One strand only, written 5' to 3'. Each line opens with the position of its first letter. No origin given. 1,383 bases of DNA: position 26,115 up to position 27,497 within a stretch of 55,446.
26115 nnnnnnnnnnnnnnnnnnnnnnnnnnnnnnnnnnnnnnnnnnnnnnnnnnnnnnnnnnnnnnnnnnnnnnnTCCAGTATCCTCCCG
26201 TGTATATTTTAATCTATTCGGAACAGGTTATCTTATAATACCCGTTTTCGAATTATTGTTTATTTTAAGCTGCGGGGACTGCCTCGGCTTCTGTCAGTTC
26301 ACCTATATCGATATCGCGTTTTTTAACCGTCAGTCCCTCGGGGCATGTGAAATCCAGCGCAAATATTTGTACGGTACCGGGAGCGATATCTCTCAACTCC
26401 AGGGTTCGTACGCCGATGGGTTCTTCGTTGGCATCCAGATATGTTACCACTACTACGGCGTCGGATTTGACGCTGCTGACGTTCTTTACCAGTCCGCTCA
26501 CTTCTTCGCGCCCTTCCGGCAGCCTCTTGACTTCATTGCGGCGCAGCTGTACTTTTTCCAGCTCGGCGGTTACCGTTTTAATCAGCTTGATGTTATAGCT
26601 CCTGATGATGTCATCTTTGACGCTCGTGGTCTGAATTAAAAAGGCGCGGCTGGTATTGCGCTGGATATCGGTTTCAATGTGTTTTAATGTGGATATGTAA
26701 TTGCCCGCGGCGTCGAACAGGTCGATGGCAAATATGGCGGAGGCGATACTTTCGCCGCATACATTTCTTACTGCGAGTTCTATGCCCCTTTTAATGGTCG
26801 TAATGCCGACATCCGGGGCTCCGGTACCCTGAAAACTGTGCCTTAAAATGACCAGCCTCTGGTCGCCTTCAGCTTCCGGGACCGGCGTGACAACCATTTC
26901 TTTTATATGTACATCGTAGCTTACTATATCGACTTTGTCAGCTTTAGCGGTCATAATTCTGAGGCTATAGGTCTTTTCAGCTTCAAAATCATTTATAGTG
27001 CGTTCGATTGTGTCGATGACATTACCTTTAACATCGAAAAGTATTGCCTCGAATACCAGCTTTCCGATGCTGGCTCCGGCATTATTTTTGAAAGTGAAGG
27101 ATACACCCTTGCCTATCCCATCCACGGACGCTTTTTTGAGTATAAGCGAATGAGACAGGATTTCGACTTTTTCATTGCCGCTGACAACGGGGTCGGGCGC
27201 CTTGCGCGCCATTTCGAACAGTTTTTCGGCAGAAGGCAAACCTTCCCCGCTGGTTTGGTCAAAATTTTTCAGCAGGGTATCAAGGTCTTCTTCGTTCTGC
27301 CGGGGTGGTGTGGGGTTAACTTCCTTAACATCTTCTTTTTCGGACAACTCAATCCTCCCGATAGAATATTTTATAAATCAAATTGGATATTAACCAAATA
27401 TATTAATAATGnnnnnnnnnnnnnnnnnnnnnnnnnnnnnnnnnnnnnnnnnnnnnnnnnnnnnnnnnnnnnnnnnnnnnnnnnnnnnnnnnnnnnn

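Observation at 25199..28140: Tandem array of three paralogous genes encoding signal-peptide-less proteins built from FxLYD-like beta-sandwich modules, with a conserved N-terminal peptide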

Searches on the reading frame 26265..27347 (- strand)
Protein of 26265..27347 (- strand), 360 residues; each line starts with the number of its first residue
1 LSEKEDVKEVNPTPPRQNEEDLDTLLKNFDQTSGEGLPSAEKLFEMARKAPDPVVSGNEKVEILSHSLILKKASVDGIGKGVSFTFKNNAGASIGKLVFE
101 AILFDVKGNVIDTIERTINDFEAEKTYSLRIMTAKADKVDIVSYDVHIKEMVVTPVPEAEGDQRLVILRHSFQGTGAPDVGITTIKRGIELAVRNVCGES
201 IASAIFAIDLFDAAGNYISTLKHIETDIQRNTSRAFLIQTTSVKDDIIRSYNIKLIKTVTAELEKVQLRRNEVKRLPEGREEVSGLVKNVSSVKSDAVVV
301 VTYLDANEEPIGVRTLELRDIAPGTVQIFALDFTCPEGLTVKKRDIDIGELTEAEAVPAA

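Call 3: search_protein_families(library=pfam, proteins=[window:26265-27347:-], max_evalue=1)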
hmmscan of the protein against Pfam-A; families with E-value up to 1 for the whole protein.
window:26265-27347:- (360 aa): 1 family
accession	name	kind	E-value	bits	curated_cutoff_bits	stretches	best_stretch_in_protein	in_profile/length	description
PF18705.7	DUF5643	-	0.062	13.7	34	1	58-147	7-99/115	Family of unknown function (DUF5643)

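Call 4: search_protein_families(library=ncbifam, proteins=[window:26265-27347:-], max_evalue=1)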
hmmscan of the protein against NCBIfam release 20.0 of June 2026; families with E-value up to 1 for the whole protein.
window:26265-27347:- (360 aa): 1 family
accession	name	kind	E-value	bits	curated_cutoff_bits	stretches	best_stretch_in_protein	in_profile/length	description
NF038353.1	FxLYD_dom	domain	2.2e-15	56.3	23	3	85-146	9-69/71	FxLYD domain-containing protein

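Call 7: find_homologous_proteins(query=window:26265-27347:-)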
Query window:26265-27347:- (360 aa): 31 proteins with E <= 0.001 among 7702 candidates.
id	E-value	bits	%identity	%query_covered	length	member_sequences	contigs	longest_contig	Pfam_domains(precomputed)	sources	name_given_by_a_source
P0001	4.7e-226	767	100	100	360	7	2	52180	-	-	-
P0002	1.4e-197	674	88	100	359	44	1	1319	-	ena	-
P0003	4.0e-192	656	85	97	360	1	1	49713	-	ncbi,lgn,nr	ncbi:MAG: FxLYD domain-containing protein [Dehalococcoidales bacterium]|nr:FxLYD domain-containing p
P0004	3.5e-174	597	77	100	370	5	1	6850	-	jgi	jgi:hypothetical protein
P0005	4.7e-174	596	76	98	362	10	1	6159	-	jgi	jgi:hypothetical protein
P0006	2.6e-172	591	78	100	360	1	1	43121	-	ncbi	-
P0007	7.8e-172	589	76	98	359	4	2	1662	-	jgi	-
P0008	1.3e-169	582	76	99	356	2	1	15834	-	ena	-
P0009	1.0e-167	575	77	98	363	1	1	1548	-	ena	-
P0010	3.9e-166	570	74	100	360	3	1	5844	-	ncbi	-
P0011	5.5e-165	567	73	98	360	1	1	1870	-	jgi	jgi:hypothetical protein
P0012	1.1e-164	566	73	98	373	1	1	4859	-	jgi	jgi:hypothetical protein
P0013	3.0e-162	557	72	100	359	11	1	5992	-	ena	-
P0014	9.8e-161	553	72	100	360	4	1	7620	-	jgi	jgi:hypothetical protein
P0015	1.4e-136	473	63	99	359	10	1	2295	-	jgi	-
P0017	8.1e-127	441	58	100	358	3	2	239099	-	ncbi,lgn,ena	ncbi:MAG: FxLYD domain-containing protein [Dehalococcoidales bacterium]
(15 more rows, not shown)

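Call 14: find_related_loci(query=A2, collection=genome_contigs, flank=8000)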
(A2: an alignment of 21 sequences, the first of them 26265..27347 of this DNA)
Query A2 (360 aa) in genome_contigs; peptide patterns used: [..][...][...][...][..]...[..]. (x = any residue, [..] = any of these).
599 stretches matched a pattern (row limit reached: there are more); 7 encode a relative of the query (tblastn E <= 1e-3); 7 distinct loci.
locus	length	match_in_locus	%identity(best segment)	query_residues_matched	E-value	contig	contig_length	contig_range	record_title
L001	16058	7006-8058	76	1-351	0e+0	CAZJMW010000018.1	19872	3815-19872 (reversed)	MAG TPA_asm: uncultured Dehalococcoidales bacterium isolate binchicken_co43_116 genome assembly, contig: NODE_4826_lengt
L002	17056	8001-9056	77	1-352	4e-175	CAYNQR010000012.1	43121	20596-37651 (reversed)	MAG TPA_asm: uncultured Dehalococcoidales bacterium isolate binchicken_co43_317 genome assembly, contig: NODE_1194_lengt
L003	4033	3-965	73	40-360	2e-163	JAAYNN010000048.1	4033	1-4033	MAG: Dehalococcoidales bacterium isolate AS21ysBPME_190 50911_AS21, whole genome shotgun sequence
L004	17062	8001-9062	64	1-355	8e-136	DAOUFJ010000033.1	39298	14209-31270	MAG TPA_asm: Dehalococcoidales bacterium isolate R103_7 k99_312775, whole genome shotgun sequence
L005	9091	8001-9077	90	1-359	0e+0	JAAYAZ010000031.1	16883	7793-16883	MAG: Dehalococcoidales bacterium isolate AS06rmzACSIP_226 73582_AS06, whole genome shotgun sequence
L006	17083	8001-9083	40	1-354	1e-86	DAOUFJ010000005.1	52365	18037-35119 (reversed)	MAG TPA_asm: Dehalococcoidales bacterium isolate R103_7 k99_94781, whole genome shotgun sequence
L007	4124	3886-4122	71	1-80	2e-31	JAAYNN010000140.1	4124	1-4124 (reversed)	MAG: Dehalococcoidales bacterium isolate AS21ysBPME_190 162267_AS21, whole genome shotgun sequence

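Call 28: search_solved_structures(query=A2, max_evalue=1)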
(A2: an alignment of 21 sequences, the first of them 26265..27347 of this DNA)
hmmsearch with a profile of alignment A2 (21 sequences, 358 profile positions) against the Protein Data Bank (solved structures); distinct sequences matched with E-value up to 1: 1.
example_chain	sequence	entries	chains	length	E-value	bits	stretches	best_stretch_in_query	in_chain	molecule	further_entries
3ot6_A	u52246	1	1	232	0.43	12.4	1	177-257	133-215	Enoyl-CoA hydratase/isomerase family protein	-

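Call 30: predict_structure(alignment_id=A2)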
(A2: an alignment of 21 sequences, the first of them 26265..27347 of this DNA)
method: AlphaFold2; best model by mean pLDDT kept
length: 360 residues; sequences in the alignment: 21
mean_pLDDT: 81.3   pTM: 0.62
mean pLDDT of the five models: 81.3, 80.4, 79.7, 79.4, 79.1
residues with pLDDT >= 90: 195; 70-90: 87; 50-70: 28; < 50: 50
segments of 3 or more residues with pLDDT < 50: 1-20, 27-36, 175-185, 353-360
pLDDT, mean of each block of 10 residues (from residue 1): 34 36 48 48 63 94 95 82 96 92 93 93 93 90 95 91 93 58 60 92 93 87 91 89 71 93 89 88 92 91 92 92 92 89 88 43
secondary structure, 60 per line:
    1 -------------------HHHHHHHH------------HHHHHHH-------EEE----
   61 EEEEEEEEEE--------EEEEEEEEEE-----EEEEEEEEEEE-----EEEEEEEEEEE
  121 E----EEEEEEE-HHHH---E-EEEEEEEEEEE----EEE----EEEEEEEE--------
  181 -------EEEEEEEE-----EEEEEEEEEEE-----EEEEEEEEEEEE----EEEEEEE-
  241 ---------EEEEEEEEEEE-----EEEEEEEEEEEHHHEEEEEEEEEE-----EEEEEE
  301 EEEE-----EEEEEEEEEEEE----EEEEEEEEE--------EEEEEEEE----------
elements in order: H20-27 H40-46 E54-56 E61-70 E79-88 E94-104 E110-121 E126-132 H134-137 E143-153 E158-160 E165-172 E188-195 E201-211 E217-228 E233-239 E250-260 E266-276 E280-289 E295-304 E310-321 E326-334 E343-350

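Call 34: fold_search(model_id=the predicted structure, library=pdb)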
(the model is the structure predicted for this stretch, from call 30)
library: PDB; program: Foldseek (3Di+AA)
matches with E <= 10: 1731; with E <= 0.001: 61
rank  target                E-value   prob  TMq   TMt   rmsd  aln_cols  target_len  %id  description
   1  7u06_b                8.6e-07  0.99  0.15  0.08  21.7       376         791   12  Structure of the yeast TRAPPII-Rab11/Ypt32 complex in the closed/open state (composite structure) (released 2022-04-27)
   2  7u05_B                1.8e-06  0.99  0.15  0.08  21.5       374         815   11  Structure of the yeast TRAPPII-Rab11/Ypt32 complex in the closed/closed state (composite structure) (released 2022-04-27)
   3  7u06_B                4.8e-06  0.98  0.14  0.08  22.0       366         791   10  Structure of the yeast TRAPPII-Rab11/Ypt32 complex in the closed/open state (composite structure) (released 2022-04-27)
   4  8v29_C                6.2e-06  0.99  0.17  0.09  21.6       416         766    8  Cryo-EM structure of human type I OSM receptor complex: model for full extracellular assembly (released 2024-11-20)
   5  8d6a_B                9.3e-06  0.99  0.17  0.16  22.1       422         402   10  Cryo-EM structure of human LIF signaling complex: model containing the interaction core region (released 2023-03-29)
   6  3e0g_A                2.9e-05  1.00  0.20  0.15  22.8       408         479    8  Structure of the Leukemia Inhibitory Factor Receptor (LIF-R) domains D1-D5 (released 2008-09-23)
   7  1ex0_B                5.7e-05  0.98  0.17  0.09  26.2       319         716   10  HUMAN FACTOR XIII, MUTANT W279F ZYMOGEN (released 2003-12-23)
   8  1nug_B                7.0e-05  0.96  0.15  0.09  26.9       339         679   11  Role of Calcium Ions in the Activation and Activity of the Transglutaminase 3 Enzyme (2 calciums, 1 Mg, inactive form) (released 2003-04-22)
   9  7ad6_B                7.8e-05  0.98  0.18  0.11  21.4       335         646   10  Crystal structure of human complement C5 in complex with the K92 bovine knob domain peptide. (released 2021-03-10)
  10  2q7n_A                7.8e-05  0.97  0.18  0.14  22.1       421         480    9  Crystal structure of Leukemia inhibitory factor in complex with LIF receptor (domains 1-5) (released 2007-07-31)
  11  8csw                  9.6e-05  1.00  0.18  0.11  26.6       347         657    9  Local refinement of protein 4.2 in Class 2 of erythrocyte ankyrin-1 complex (released 2022-07-20)
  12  8oxv_A                1.1e-04  0.96  0.15  0.09  27.1       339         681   10  Transglutaminase 3 zymogen in complex with DH patient-derived Fab DH63-B02 (released 2023-10-18)
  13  8cmt_A                1.3e-04  0.96  0.16  0.09  28.3       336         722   11  Structure of the plasma coagulation Factor XIII A2B2 heterotetrameric complex. (released 2024-09-11)
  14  7b2m_A                1.8e-04  0.98  0.19  0.11  21.4       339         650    9  Cryo-EM structure of complement C4b in complex with nanobody E3 (released 2022-03-02)
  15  8cs9_X                1.8e-04  0.91  0.15  0.09  27.0       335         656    9  Composite reconstruction of Class 1 of the erythrocyte ankyrin-1 complex (released 2022-07-20)
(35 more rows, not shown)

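Call 35: find_encoding_contigs(protein=P0017, flank=10000, max_places=3)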
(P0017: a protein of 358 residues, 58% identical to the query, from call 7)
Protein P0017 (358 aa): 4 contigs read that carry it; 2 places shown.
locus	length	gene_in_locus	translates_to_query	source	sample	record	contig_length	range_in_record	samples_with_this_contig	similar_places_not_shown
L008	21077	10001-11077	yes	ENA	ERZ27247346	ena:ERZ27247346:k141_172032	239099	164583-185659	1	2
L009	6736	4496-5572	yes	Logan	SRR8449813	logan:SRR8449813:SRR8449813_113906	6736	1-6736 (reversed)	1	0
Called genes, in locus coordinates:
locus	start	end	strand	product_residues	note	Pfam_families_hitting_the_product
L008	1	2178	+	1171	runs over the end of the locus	PF02811:PHP, PF07733:DNA_pol3_alpha, PF17657:DNA_pol3_finger, PF14579:HHH_6, PF01336:tRNA_anti-codon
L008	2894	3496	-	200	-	PF00881:Nitroreductase, PF14512:TM1586_NiRdase (faint)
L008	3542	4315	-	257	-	PF00753:Lactamase_B (weak), PF23023:Anti-Pycsar_Apyc1 (weak), PF12706:Lactamase_B_2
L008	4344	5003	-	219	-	PF02592:Vut_1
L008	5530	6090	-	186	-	-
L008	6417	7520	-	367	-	-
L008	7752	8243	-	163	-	-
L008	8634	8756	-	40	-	-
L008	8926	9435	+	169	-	PF00254:FKBP_C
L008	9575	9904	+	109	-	PF02311:AraC_binding (weak), PF07883:Cupin_2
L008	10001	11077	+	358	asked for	-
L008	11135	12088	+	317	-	-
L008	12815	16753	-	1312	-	PF25788:Ig_Rha78A_N (faint)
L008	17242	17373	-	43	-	PF11295:DUF3096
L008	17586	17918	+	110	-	PF11756:YgbA_NO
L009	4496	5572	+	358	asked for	-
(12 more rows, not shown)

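Call 51: find_homologous_proteins(query=A4, max_evalue=0.001)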
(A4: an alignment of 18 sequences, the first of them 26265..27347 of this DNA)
Query A4 (18 sequences) (360 aa, profile of the alignment): 48 proteins with E <= 0.001 among 8000 candidates.
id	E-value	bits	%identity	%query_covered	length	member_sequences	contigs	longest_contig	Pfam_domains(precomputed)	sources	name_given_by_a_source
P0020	2.2e-147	508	51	100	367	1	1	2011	-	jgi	jgi:hypothetical protein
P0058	8.2e-142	490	36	99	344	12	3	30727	-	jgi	jgi:hypothetical protein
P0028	6.3e-139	480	38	88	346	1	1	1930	PF11322.14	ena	-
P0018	1.1e-138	480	57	100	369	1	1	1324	-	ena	-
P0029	1.8e-137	476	37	83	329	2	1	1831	-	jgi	-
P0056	2.1e-136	472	40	86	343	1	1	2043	-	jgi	jgi:hypothetical protein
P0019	2.3e-136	472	55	100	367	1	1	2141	-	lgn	-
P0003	3.4e-133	462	85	97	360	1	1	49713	-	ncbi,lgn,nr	ncbi:MAG: FxLYD domain-containing protein [Dehalococcoidales bacterium]|nr:FxLYD domain-containing p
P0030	8.5e-133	460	38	81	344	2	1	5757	PF11322.14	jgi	jgi:hypothetical protein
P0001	3.4e-132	458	100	100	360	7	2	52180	-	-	-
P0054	4.2e-132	458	37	91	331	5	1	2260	-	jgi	jgi:hypothetical protein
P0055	9.8e-132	457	32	100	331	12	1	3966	-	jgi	jgi:hypothetical protein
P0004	2.8e-131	455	77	100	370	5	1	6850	-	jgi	jgi:hypothetical protein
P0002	3.9e-131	455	88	100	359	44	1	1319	-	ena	-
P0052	7.7e-131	454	34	100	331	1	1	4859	-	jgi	jgi:hypothetical protein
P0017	2.8e-128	445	58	100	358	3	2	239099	-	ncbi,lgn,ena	ncbi:MAG: FxLYD domain-containing protein [Dehalococcoidales bacterium]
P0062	1.1e-123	430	41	98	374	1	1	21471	PF11322.14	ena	-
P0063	3.3e-123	429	41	98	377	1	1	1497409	PF11322.14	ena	-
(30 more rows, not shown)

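Call 52: find_encoding_contigs(protein=P0063, flank=10000, max_places=2)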
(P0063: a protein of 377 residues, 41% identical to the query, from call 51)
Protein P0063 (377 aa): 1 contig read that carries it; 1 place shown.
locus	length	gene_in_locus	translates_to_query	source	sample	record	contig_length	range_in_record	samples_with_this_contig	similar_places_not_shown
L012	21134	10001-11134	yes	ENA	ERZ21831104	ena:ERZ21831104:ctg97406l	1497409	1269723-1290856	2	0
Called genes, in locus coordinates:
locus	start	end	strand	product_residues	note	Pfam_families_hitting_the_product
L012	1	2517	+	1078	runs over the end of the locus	PF08450:SGL (faint), PF07494:Reg_prop (faint), PF23748:Beta-prop_LRRK2 (faint), PF07495:Y_Y_Y, PF00512:HisKA, PF02518:HATPase_c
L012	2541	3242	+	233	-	PF00072:Response_reg, PF00486:Trans_reg_C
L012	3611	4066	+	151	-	PF00072:Response_reg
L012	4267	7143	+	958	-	PF00384:Molybdopterin, PF01568:Molydop_binding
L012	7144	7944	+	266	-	PF12838:Fer4_7 (faint), PF13187:Fer4_9 (faint), PF13247:Fer4_11, PF12797:Fer4_2 (weak), PF12837:Fer4_6 (weak), PF00037:Fer4 (weak), PF13620:CarboxypepD_reg, PF13715:CarbopepD_reg_2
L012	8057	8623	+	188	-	-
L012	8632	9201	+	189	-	-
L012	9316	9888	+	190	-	PF04205:FMN_bind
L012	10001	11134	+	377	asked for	PF11322:DUF3124 (faint)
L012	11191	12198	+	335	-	-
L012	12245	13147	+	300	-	PF01656:CbiA, PF02374:ArsA_ATPase, PF10609:ParA (weak), PF13614:AAA_31 (weak)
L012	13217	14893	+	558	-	PF02310:B12-binding, PF04055:Radical_SAM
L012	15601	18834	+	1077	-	PF08450:SGL (faint), PF07494:Reg_prop (faint), PF23748:Beta-prop_LRRK2 (faint), PF07495:Y_Y_Y, PF00512:HisKA, PF02518:HATPase_c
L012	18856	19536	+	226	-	PF00072:Response_reg, PF00486:Trans_reg_C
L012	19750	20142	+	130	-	PF00072:Response_reg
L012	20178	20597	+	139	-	PF00072:Response_reg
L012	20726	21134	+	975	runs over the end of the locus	PF00384:Molybdopterin, PF01568:Molydop_binding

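Call 53: find_encoding_contigs(protein=P0062, flank=10000, max_places=2)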
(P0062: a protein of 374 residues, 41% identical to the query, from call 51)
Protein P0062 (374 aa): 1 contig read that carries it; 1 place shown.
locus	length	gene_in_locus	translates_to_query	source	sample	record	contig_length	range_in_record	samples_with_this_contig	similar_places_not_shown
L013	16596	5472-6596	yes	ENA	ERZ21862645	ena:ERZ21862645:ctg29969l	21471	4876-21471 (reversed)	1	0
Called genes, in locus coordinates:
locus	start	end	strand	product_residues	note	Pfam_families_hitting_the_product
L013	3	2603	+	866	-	?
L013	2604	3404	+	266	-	PF12837:Fer4_6 (faint), PF12838:Fer4_7 (faint), PF13187:Fer4_9 (faint), PF13247:Fer4_11, PF12797:Fer4_2 (weak), PF00037:Fer4 (weak), PF13620:CarboxypepD_reg, PF13715:CarbopepD_reg_2 (weak)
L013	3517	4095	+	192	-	-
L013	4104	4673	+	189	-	-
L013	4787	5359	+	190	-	PF04205:FMN_bind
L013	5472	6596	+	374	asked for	PF11322:DUF3124 (faint)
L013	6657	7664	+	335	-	-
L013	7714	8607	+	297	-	PF01656:CbiA, PF02374:ArsA_ATPase, PF10609:ParA (weak), PF13614:AAA_31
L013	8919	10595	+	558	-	PF02310:B12-binding, PF04055:Radical_SAM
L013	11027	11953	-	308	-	-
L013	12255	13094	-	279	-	PF03351:DOMON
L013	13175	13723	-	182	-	PF04205:FMN_bind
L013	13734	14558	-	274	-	PF03692:CxxCxxCC (weak)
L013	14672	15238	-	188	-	-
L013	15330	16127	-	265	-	PF12797:Fer4_2 (faint), PF12838:Fer4_7 (faint), PF13247:Fer4_11, PF12837:Fer4_6 (weak), PF13237:Fer4_10 (weak), PF00037:Fer4, PF13620:CarboxypepD_reg, PF13715:CarbopepD_reg_2, +1 more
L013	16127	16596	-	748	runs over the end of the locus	PF00384:Molybdopterin, PF01568:Molydop_binding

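Call 57: search_protein_families(library=ncbifam, proteins=[L012:8057-8623:+, L012:8632-9201:+, L012:9316-9888:+, L012:10001-11134:+, L012:11191-12198:+, L012:12245-13147:+, L013:11027-11953:-, L012:13217-14893:+, L012:4267-7143:+, L006:11182-11892:+], max_evalue=0.001)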
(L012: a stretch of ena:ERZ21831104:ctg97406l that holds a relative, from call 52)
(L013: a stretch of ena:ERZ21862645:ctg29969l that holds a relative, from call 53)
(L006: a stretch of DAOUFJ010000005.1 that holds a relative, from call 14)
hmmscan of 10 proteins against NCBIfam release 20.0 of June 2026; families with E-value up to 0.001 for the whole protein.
L012:8057-8623:+ (188 aa): 1 family
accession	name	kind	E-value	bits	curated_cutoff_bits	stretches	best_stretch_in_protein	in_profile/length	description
NF038353.1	FxLYD_dom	domain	9.3e-06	25.4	23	1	119-175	5-62/71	FxLYD domain-containing protein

L012:8632-9201:+ (189 aa): 0 families

L012:9316-9888:+ (190 aa): 4 families
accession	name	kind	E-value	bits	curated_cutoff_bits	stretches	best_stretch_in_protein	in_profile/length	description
NF041840.1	rnfG_Methano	equivalog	8.4e-13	48.3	230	1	67-179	77-179/189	Rnf electron transport complex subunit RnfG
NF045876.1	RnfG_DVU2794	exception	5.5e-10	39.1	205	1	93-181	87-176/190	RnfABCDGE type electron transport complex subunit G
TIGR01947.1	rnfG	subfamily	9.4e-07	29.1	102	1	20-179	8-180/187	RnfABCDGE type electron transport complex subunit G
NF046105.1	TransRegNosR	equivalog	0.00015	20.2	1000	1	48-183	20-156/680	transcriptional regulator NosR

L012:10001-11134:+ (377 aa): 1 family
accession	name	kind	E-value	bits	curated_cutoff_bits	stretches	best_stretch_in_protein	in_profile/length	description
NF038353.1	FxLYD_dom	domain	3.9e-12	45.9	23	1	188-257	4-70/71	FxLYD domain-containing protein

L012:11191-12198:+ (335 aa): 2 families
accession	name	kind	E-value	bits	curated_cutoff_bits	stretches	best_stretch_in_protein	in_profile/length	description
NF038353.1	FxLYD_dom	domain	1e-14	54.1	23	1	248-304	4-61/71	FxLYD domain-containing protein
TIGR04398.1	SLAP_DUP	domain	0.00017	21.6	28.5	0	147-207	41-103/125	SLAP domain-containing protein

L012:12245-13147:+ (300 aa): 14 families
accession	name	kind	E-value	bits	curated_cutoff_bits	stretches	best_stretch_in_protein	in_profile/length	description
TIGR00345.1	GET3_arsA_TRC40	subfamily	4.9e-43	147.8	135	1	10-295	1-297/299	TRC40/GET3/ArsA family transport-energizing ATPase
NF041417.1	ArsA_halo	exception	1e-23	83.9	800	2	8-156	335-485/617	arsenical pump-driving ATPase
TIGR04291.1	arsen_driv_ArsA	equivalog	2.7e-23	82.5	650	1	9-291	6-285/565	arsenical pump-driving ATPase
NF050088.1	Get3_fold_NosAFP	equivalog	2.2e-15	56.5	325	1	8-176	4-169/364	Get3/ArsA fold putative tail anchor-mediating ATPase NosAFP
NF053622.1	ATPseBagAMYCTU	equivalog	1.5e-11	44.3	400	1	8-56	9-57/325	ATPase BagA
NF053621.1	ATPseBagBMYCTU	equivalog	6.4e-11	41.9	521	1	5-160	11-168/371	ATPase BagB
TIGR01969.1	minD_arch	subfamily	1.5e-06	27.6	201.75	1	8-52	3-48/251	cell division ATPase MinD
NF047398.1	AAA_KGGVGR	domain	3.7e-06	27.4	90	1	8-76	5-74/190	KGGVGR-motif variant AAA ATPase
NF041136.1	MrpORP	equivalog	1.5e-05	24.4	450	1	7-59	7-60/365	iron-sulfur cluster carrier protein MrpORP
TIGR01968.1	minD_bact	equivalog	4.9e-05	22.8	212.9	1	8-43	4-39/261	septum site-determining protein MinD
TIGR03371.1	cellulose_yhjQ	equivalog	7.8e-05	22.3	157.85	1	8-54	4-50/246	cellulose biosynthesis protein BcsQ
NF041546.1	ParA_partition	equivalog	9.7e-05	22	180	1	10-58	4-52/203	ParA family partition ATPase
NF010461.0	PRK13886.1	subfamily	0.0002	20.8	360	0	11-47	8-44/241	conjugal transfer protein TraL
TIGR01007.1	eps_fam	subfamily_domain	0.00032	20.3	108.05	0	6-57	18-70/204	polysaccharide biosynthesis tyrosine autokinase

L013:11027-11953:- (308 aa): 1 family
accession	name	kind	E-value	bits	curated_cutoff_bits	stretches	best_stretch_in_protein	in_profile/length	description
NF038353.1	FxLYD_dom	domain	6.8e-12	45.1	23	1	233-289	3-60/71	FxLYD domain-containing protein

L012:13217-14893:+ (558 aa): 16 families
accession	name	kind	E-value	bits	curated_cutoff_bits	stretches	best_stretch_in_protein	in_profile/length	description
TIGR04190.1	B12_SAM_Ta0216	equivalog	9.3e-110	367.8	500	1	4-505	1-502/554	TIGR04190 family B12-binding domain/radical SAM domain protein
TIGR04013.1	B12_SAM_MJ_1487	hypoth_equivalog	2e-15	56.5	251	1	66-234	28-174/382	TIGR04013 family B12-binding domain/radical SAM domain-containing protein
TIGR02026.1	BchE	equivalog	3.3e-15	55.9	481.35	1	40-288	23-266/497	magnesium-protoporphyrin IX monomethyl ester anaerobic oxidative cyclase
NF050148.1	rSAM_ApyD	equivalog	1.2e-14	53.6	750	1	41-383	27-363/645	RiPP biosynthesis radical SAM protein ApyD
TIGR04367.1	HpnR_B12_rSAM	equivalog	6.5e-14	51.3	650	1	40-263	23-232/490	hopanoid C-3 methylase HpnR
TIGR04385.1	B12_rSAM_cofa1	equivalog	7.9e-14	51.7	450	1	103-392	91-370/438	B12 lower ligand biosynthesis radical SAM protein BzaD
TIGR04014.1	B12_SAM_MJ_0865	equivalog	2e-11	43.4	360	1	105-388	61-338/434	methyl-coenzyme M reductase glutamine C-methyltransferase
TIGR03975.1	rSAM_ocin_1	subfamily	4.3e-11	42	281.85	1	72-315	119-360/606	RiPP maturation radical SAM C-methyltransferase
TIGR04479.1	bcpD_PhpK_rSAM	subfamily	1.1e-10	40.5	600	1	40-384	73-407/504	PhpK family radical SAM P-methyltransferase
NF033712.0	B12_rSAM_KedN5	subfamily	2.4e-09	36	700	1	90-227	72-211/624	KedN5 family methylcobalamin-dependent radical SAM C-methyltransferase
NF038361.1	rSAM_Sden_1168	equivalog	1.4e-08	33.7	575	1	6-241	66-311/560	Sden_1168 family B12-binding radical SAM P-methyltransferase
TIGR04072.2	rSAM_ladder_B12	equivalog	2.9e-08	32.8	360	1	92-382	80-345/443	lipid biosynthesis B12-binding/radical SAM protein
NF040542.1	rSAM_RCCLKC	equivalog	3.8e-07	29.6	450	1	76-307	43-267/423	arsinothricin biosynthesis radical SAM protein ArsL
TIGR03471.1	HpnJ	equivalog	9.1e-07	28.1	577.6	1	98-382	84-361/472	hopanoid biosynthesis associated radical SAM protein HpnJ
TIGR03960.1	rSAM_fuse_unch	hypoth_equivalog_domain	4e-05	22.3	462.3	1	211-386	253-424/605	TIGR03960 family B12-binding radical SAM protein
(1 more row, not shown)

L012:4267-7143:+ (958 aa): 19 families
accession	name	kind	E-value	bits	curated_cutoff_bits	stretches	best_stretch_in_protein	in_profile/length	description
TIGR02166.1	dmsA_ynfE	subfamily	5.8e-89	299.1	777.7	1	177-920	94-793/794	DMSO/selenate family reductase complex A subunit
TIGR00509.1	bisC_fam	subfamily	1.9e-88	297.6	1017.55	1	165-922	22-755/772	molybdopterin guanine dinucleotide-containing S/N-oxide reductase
NF011682.0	PRK15102.1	equivalog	3.8e-72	243.6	909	2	604-922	503-811/829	trimethylamine-N-oxide reductase TorA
TIGR02164.1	torA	equivalog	4.2e-68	230.3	1465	2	602-921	497-806/824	trimethylamine-N-oxide reductase TorA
NF011566.1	PRK14990.1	exception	5.6e-56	190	1600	2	600-920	507-813/814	dimethylsulfoxide reductase subunit A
NF041885.1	selenate_YnfE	exception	2.9e-51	174.2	1675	2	599-920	493-804/805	selenate/tellurate reductase subunit YnfE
NF041884.1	selenate_YnfF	exception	8.7e-50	169.4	1650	2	599-921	486-798/798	selenate/tellurate reductase subunit YnfF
TIGR03479.1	DMSO_red_II_alp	subfamily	1.1e-38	133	984.75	3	177-403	110-303/913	molybdopterin-dependent oxidoreductase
NF012032.0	PRK15488.1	equivalog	1.9e-31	108.8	694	3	369-452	243-320/759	thiosulfate reductase PhsA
TIGR01591.1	Fdh-alpha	equivalog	5.3e-27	94.2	666.25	3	352-455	184-280/672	formate dehydrogenase subunit alpha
NF042978.1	EthbenzDh_ebdA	equivalog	3.5e-20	71.4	2000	2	177-403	132-325/977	ethylbenzene dehydrogenase subunit alpha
NF041783.2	mnquin_red_QrcB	equivalog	2.9e-14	52.2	440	1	598-671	430-505/695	menaquinone reductase molybdopterin-binding-like subunit QrcB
NF041714.1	arsenate_red_ArrA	equivalog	3.8e-10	38.5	1600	0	365-454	254-341/848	arsenate respiratory reductase molybdopterin-containing subunit ArrA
TIGR01580.1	narG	equivalog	1.7e-09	35.9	1084.15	0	829-878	1117-1166/1235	nitrate reductase subunit alpha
NF010055.0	PRK13532.1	equivalog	2e-07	29.7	904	0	169-249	79-148/830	nitrate reductase catalytic subunit NapA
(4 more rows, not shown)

L006:11182-11892:+ (236 aa): 0 families
